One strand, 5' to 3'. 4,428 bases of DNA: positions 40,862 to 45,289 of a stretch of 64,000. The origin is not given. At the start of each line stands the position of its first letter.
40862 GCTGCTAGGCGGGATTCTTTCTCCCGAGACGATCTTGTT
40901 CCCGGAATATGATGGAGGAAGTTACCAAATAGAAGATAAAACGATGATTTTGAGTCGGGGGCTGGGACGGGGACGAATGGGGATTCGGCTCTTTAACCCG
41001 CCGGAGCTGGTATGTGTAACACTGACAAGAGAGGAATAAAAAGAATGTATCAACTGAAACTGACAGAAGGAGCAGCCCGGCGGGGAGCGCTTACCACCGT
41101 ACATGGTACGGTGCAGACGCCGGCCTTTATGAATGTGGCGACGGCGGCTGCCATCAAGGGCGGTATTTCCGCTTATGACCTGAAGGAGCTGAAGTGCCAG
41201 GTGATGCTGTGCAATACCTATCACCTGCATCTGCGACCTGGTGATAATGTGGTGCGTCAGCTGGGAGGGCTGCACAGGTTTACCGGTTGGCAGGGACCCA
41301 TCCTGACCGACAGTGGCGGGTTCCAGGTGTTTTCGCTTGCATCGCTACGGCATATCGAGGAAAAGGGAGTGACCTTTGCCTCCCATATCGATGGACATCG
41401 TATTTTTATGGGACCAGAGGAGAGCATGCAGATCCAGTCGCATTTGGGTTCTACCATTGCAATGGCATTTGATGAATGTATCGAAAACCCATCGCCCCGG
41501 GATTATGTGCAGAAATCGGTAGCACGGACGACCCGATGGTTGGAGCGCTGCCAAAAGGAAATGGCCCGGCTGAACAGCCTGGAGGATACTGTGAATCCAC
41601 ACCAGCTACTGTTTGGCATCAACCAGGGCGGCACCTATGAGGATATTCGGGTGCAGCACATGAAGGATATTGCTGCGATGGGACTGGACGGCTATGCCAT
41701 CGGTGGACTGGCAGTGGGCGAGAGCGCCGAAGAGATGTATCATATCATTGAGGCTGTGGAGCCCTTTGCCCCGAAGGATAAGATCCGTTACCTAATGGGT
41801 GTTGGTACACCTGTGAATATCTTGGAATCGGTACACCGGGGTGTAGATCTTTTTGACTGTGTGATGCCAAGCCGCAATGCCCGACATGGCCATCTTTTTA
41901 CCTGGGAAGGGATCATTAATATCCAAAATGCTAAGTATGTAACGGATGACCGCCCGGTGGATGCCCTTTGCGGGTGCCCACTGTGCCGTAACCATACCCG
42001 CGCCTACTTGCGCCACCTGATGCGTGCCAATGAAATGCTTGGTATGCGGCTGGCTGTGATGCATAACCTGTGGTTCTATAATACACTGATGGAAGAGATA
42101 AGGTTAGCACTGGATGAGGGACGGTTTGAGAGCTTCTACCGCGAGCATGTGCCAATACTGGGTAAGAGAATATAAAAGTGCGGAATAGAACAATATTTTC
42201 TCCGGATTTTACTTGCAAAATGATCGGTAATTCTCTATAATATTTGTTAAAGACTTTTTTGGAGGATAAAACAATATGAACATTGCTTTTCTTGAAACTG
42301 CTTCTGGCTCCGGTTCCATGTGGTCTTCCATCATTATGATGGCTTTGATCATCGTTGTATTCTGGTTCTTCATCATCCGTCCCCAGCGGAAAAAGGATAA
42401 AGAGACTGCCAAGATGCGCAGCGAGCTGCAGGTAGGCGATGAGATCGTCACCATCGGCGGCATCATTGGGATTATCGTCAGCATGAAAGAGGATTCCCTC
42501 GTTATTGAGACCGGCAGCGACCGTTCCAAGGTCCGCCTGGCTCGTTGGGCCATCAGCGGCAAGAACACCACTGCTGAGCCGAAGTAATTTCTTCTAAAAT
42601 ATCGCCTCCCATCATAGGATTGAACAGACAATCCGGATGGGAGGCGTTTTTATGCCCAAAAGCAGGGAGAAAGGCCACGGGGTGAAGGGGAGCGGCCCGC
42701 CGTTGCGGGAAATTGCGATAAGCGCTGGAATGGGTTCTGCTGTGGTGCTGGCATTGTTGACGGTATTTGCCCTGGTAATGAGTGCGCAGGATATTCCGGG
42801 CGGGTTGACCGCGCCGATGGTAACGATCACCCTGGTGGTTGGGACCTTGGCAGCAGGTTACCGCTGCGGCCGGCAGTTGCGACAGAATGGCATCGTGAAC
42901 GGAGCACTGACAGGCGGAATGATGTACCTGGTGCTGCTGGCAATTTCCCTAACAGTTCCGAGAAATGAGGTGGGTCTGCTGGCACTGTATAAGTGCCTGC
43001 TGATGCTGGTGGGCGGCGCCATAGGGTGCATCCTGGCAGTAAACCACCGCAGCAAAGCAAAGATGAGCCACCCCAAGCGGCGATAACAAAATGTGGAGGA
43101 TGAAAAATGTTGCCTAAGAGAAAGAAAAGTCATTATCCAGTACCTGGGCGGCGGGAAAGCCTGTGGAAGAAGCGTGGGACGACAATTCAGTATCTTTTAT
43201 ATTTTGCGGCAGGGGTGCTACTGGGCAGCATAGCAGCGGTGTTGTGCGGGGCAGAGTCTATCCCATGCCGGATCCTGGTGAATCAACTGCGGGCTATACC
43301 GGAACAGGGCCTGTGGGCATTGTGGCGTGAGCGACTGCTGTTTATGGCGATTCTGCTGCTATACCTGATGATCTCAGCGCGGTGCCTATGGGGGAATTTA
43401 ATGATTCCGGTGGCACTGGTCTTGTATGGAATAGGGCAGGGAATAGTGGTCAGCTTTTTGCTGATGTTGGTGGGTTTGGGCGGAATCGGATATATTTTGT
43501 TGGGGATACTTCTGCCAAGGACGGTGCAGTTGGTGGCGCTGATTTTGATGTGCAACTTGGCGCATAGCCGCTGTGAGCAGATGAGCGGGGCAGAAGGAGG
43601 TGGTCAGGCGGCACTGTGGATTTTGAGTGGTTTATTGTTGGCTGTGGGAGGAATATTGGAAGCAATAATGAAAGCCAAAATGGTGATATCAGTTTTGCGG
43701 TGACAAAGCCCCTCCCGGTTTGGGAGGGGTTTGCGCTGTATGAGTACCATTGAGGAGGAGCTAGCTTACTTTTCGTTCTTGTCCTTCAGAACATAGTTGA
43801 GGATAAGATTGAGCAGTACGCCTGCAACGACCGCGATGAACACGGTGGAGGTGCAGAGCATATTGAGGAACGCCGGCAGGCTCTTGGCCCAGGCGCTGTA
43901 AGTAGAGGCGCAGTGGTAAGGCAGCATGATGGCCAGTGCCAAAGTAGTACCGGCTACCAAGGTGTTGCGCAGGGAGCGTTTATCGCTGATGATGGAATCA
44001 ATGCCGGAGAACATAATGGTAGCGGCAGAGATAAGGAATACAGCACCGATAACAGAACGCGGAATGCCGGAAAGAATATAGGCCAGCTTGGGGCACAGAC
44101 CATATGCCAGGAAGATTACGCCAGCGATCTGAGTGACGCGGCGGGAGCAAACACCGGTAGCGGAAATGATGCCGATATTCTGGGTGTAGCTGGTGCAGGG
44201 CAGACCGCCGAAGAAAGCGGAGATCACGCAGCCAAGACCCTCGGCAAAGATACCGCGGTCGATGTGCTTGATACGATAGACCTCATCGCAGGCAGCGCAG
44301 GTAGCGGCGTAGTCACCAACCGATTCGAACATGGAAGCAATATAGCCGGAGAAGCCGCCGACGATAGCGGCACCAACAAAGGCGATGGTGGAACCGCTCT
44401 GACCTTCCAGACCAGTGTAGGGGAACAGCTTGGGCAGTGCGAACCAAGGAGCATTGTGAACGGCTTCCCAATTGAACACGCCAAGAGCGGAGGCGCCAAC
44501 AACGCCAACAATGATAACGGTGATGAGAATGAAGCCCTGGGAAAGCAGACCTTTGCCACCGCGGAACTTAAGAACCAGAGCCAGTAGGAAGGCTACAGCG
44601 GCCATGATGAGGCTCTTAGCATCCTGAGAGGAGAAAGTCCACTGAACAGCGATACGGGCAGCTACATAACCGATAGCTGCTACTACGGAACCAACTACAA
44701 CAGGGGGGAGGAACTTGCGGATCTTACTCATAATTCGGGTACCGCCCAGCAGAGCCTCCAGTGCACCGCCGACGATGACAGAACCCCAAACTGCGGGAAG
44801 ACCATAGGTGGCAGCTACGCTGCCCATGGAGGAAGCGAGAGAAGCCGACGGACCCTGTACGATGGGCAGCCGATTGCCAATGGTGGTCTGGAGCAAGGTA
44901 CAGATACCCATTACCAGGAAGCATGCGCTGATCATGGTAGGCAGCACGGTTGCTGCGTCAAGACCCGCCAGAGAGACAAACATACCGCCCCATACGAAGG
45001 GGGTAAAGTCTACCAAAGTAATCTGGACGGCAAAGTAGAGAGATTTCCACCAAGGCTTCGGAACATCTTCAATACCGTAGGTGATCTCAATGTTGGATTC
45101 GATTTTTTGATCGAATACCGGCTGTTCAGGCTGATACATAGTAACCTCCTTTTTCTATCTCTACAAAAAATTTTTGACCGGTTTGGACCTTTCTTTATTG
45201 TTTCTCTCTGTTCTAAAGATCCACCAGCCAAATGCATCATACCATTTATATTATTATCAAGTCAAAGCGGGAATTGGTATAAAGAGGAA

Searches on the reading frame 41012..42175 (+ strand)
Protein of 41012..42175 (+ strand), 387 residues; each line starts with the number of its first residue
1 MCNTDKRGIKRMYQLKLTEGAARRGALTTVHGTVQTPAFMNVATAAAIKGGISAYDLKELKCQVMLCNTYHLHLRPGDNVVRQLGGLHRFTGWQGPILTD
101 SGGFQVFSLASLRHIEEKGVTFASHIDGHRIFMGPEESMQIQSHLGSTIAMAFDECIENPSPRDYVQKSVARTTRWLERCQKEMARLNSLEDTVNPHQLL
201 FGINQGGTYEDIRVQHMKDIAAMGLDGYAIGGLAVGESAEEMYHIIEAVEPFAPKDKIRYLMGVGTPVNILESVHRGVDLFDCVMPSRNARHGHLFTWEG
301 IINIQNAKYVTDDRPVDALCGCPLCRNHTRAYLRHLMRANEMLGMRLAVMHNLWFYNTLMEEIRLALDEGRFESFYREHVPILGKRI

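Call 7: search_protein_families(library=pfam, proteins=[window:41012-42175:+], max_evalue=0.001)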
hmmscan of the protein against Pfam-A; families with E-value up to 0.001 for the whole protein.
window:41012-42175:+ (387 aa): 1 family
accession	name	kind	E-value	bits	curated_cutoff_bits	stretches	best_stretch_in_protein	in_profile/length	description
PF01702.25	TGT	-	1e-156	521.9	26.3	1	22-379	3-351/357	Queuine tRNA-ribosyltransferase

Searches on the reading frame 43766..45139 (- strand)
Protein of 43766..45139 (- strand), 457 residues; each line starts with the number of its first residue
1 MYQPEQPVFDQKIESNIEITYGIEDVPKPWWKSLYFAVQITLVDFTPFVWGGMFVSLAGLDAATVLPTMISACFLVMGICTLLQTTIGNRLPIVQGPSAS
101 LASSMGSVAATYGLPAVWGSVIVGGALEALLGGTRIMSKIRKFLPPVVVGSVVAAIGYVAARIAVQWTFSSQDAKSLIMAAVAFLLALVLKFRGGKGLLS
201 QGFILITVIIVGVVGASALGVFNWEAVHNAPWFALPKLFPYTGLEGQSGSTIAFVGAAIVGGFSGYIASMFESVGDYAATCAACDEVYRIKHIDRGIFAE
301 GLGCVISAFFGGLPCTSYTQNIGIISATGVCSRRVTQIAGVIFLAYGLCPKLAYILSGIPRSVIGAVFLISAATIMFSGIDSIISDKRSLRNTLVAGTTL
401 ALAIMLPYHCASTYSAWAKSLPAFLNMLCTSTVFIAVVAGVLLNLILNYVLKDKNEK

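Call 23: search_protein_families(library=pfam, proteins=[window:43766-45139:-], max_evalue=0.001)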
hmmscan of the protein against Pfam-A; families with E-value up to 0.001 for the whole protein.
window:43766-45139:- (457 aa): 1 family
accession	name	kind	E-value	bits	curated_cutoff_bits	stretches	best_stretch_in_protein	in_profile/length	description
PF00860.26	Xan_ur_permease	-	2.9e-64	217.6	27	1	32-409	2-386/389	Permease family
